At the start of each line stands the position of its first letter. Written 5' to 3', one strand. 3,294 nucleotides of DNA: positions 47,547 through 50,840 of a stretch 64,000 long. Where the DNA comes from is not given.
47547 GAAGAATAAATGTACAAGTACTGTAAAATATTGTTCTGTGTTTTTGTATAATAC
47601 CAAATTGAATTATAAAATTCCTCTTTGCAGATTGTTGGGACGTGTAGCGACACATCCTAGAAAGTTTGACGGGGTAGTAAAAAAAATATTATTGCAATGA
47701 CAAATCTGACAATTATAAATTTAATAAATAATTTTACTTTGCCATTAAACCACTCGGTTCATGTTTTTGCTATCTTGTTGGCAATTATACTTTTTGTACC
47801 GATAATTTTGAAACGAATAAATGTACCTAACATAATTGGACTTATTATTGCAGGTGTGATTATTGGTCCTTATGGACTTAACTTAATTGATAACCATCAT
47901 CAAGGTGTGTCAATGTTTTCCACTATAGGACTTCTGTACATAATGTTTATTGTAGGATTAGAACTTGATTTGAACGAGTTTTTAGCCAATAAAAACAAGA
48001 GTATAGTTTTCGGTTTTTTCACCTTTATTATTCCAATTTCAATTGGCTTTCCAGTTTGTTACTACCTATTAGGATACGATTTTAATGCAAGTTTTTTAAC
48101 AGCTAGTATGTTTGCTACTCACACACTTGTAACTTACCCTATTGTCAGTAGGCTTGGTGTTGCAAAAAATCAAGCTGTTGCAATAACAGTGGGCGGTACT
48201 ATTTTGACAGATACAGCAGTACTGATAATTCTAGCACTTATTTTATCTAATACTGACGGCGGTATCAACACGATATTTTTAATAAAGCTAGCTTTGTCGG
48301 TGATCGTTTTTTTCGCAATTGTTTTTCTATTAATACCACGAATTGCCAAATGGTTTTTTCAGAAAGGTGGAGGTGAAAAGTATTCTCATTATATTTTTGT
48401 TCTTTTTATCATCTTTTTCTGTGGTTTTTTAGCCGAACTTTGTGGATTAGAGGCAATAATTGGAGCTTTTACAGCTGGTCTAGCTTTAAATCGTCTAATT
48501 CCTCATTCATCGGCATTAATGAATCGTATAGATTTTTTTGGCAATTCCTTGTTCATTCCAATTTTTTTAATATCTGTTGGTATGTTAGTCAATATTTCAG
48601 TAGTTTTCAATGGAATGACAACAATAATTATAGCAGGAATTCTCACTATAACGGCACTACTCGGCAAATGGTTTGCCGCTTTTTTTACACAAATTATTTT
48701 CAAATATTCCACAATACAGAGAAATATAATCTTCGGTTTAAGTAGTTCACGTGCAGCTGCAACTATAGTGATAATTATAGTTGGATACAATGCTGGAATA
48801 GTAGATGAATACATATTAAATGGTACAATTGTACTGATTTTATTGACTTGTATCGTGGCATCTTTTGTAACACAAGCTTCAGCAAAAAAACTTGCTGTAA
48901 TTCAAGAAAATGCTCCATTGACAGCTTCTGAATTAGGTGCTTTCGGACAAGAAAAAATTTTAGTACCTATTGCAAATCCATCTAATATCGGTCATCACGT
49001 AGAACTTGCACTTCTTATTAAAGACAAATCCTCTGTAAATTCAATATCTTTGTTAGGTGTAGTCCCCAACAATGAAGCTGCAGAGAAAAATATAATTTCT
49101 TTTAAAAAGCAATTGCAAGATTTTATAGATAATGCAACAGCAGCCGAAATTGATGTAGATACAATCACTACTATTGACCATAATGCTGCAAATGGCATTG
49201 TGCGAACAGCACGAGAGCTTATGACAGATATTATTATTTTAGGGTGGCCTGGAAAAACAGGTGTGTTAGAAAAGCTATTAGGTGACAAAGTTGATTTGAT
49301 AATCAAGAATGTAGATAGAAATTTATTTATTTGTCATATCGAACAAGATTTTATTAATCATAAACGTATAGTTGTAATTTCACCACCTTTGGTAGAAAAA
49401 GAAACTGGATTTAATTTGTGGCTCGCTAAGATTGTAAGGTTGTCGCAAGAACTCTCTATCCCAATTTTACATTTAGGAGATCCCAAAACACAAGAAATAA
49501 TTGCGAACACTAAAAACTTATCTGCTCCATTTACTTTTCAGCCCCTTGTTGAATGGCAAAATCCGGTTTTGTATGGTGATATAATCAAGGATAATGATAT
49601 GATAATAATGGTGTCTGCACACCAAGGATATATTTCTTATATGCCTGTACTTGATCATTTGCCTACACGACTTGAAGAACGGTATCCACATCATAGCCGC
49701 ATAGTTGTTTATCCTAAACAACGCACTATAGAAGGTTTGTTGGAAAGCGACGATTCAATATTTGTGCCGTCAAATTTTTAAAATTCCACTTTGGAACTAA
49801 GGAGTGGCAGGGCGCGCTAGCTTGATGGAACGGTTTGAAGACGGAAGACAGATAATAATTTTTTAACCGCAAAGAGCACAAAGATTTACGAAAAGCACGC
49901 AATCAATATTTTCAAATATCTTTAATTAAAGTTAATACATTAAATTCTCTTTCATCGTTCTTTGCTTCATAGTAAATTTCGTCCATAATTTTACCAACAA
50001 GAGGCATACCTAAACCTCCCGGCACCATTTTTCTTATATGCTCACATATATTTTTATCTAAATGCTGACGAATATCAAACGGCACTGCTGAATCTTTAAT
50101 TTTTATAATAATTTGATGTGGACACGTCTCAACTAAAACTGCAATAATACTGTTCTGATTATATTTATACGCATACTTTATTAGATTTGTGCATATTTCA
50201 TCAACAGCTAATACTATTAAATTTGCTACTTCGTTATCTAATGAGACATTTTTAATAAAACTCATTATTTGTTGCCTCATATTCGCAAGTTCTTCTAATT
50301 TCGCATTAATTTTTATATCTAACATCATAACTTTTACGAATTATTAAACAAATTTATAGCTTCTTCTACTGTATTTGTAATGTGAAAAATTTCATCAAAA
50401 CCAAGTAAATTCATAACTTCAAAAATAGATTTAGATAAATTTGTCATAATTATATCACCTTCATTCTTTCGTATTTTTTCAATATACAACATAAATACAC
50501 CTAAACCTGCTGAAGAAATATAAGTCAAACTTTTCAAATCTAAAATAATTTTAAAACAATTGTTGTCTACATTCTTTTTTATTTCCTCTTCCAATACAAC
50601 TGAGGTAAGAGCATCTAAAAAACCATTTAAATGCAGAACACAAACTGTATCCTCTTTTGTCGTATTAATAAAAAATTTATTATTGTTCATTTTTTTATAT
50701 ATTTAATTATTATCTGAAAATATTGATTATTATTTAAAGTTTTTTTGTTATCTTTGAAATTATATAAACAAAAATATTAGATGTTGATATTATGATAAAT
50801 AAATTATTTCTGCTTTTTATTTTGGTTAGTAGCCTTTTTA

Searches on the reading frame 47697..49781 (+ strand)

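Call 3: search_protein_families(library=pfam, proteins=[window:47697-49781:+], max_evalue=0.1)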
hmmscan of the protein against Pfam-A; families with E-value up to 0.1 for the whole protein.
window:47697-49781:+ (694 aa): 2 families
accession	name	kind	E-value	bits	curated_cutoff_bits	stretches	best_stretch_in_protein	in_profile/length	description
PF00999.27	Na_H_Exchanger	-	6.6e-56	190.2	26.2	1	29-394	2-371/375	Sodium/hydrogen exchanger, transmembrane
PF00582.32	Usp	-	0.0001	23.3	24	1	473-540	70-134/141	Universal stress protein family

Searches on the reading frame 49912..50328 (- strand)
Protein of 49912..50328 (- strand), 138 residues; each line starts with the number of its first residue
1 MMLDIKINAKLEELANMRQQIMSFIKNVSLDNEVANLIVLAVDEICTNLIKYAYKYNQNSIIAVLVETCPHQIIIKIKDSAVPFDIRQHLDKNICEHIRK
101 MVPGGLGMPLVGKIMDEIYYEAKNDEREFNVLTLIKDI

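Call 3: search_protein_families(library=pfam, proteins=[window:49912-50328:-], max_evalue=0.1)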
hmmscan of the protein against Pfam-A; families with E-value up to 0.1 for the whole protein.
window:49912-50328:- (138 aa): 2 families
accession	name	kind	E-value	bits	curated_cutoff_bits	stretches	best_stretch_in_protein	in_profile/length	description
PF13581.12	HATPase_c_2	-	2.4e-20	73.3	27.4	1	8-136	2-127/127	Histidine kinase-like ATPase domain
PF02518.31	HATPase_c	-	0.011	16.7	26.4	1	37-118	5-91/111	Histidine kinase-, DNA gyrase B-, and HSP90-like ATPase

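Call 4: search_protein_families(library=ncbifam, proteins=[window:49912-50328:-], max_evalue=0.1)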
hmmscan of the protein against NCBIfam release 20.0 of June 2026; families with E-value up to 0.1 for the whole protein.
window:49912-50328:- (138 aa): 9 families
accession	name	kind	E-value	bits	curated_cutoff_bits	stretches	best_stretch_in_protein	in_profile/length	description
NF003144.0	PRK04069.1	equivalog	2.1e-12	46.7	145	1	3-122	8-131/161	anti-sigma B factor RsbW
TIGR01924.1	rsbW_low_gc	equivalog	8.5e-11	41.5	155.05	1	3-120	8-129/159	anti-sigma B factor RsbW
TIGR01925.2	spIIAB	equivalog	2.3e-08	34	135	1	3-125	3-125/137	anti-sigma F factor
NF007004.0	PRK09467.1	equivalog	0.00092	18.1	415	1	5-117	297-413/440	two-component system sensor histidine kinase EnvZ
NF041045.1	RsbA_anti_sig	subfamily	0.0027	17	210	1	10-54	187-231/303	anti-sigma factor RsbA family regulatory protein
NF047322.1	HK_morpho_MacS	equivalog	0.029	13.6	300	1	6-80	244-315/367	MacS family sensor histidine kinase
NF003988.0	PRK05472.1-1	equivalog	0.045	13.7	321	1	19-85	69-135/214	redox-sensing transcriptional repressor Rex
TIGR03605.1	antibiot_sagB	domain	0.059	12.9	78.4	1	10-53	66-112/173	SagB family peptide dehydrogenase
NF011993.0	PRK15449.1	equivalog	0.082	13.1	166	0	42-96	18-70/95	ferredoxin-like protein FixX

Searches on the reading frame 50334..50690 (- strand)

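Call 3: search_protein_families(library=pfam, proteins=[window:50334-50690:-], max_evalue=0.1)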
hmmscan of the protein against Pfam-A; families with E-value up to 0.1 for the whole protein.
window:50334-50690:- (118 aa): 2 families
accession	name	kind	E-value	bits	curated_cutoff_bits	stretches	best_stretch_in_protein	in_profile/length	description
PF01740.26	STAS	-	1.3e-19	70.3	22.6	1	8-111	2-106/106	STAS domain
PF13466.11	STAS_2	-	4.2e-05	24.1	29.2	1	19-99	1-80/80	STAS domain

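Call 4: search_protein_families(library=ncbifam, proteins=[window:50334-50690:-], max_evalue=0.1)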
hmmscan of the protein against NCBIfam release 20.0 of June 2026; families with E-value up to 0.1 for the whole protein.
window:50334-50690:- (118 aa): 4 families
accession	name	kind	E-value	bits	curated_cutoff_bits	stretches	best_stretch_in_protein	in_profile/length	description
TIGR00377.1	ant_ant_sig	superfamily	5.4e-21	74.5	53.45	1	8-110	5-108/108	anti-sigma factor antagonist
TIGR02886.1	spore_II_AA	equivalog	1e-14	54.4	114.75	1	10-112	3-106/106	anti-sigma F factor antagonist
NF047705.1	slr1659_superfam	superfamily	0.00074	19.8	100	1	34-83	37-86/111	slr1659 superfamily regulator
NF033618.0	mlaB_1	equivalog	0.0017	18.7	90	1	18-101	11-91/94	lipid asymmetry maintenance protein MlaB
